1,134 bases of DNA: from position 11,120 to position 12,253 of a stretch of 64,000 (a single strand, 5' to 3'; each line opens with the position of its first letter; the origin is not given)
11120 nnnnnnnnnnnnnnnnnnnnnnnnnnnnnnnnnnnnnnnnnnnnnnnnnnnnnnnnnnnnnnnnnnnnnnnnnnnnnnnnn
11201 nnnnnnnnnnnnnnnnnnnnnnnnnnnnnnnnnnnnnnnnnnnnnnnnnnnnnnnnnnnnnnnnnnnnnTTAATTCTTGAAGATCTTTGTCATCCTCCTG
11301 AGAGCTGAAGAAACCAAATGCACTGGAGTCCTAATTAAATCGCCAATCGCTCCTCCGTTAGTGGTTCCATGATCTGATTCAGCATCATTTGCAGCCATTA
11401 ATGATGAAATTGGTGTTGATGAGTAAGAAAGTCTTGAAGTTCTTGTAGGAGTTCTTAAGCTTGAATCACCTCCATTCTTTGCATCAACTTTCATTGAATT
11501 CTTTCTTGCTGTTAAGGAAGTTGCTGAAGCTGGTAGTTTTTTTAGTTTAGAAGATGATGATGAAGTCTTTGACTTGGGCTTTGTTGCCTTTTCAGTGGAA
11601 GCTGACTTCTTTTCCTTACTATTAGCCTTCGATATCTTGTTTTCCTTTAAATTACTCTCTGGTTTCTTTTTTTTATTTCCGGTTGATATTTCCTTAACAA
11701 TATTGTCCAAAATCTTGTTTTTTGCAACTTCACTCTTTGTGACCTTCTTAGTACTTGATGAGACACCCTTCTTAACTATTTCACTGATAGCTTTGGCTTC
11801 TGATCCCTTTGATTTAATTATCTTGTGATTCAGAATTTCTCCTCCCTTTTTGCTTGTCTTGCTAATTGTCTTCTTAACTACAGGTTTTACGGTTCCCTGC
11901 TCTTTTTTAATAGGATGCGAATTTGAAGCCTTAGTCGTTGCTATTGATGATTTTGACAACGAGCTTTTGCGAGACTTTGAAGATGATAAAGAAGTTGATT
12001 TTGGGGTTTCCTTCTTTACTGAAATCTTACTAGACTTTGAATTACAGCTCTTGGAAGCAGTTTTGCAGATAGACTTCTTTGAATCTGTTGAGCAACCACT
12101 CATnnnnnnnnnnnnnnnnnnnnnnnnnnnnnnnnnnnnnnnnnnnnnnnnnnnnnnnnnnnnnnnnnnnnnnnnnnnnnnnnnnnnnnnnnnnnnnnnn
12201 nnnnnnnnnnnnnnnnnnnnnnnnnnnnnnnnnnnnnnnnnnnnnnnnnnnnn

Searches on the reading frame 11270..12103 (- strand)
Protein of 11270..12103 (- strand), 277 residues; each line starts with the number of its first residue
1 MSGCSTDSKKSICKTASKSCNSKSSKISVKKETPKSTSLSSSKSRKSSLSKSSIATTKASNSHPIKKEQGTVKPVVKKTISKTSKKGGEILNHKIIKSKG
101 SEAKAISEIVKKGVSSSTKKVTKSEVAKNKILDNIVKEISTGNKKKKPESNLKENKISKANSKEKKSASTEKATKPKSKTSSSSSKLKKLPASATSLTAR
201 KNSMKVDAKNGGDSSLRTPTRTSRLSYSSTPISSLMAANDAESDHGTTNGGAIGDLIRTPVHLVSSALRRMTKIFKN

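Call 7: search_protein_families(library=pfam, proteins=[window:11270-12103:-], max_evalue=0.01)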
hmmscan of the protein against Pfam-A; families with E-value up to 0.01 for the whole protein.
window:11270-12103:- (277 aa): 0 families

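Call 58: search_solved_structures(query=window:11270-12103:-, max_evalue=1)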
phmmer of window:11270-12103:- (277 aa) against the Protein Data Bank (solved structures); distinct sequences matched with E-value up to 1: 5.
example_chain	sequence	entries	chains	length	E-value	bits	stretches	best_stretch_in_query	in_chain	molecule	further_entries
5yij_A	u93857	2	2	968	0.07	16.6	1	37-159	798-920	SdeA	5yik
5yim_A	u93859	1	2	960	0.071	16.5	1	37-159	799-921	SdeA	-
7mir_C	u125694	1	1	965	0.072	16.5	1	37-159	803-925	Ubiquitinating/deubiquitinating enzyme SdeA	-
7pqe_A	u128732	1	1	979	0.074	16.5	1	37-159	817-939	Ubiquitinating/deubiquitinating enzyme SdeA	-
7ppo_A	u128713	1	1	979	0.074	16.5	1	37-159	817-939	Ubiquitinating/deubiquitinating enzyme SdeA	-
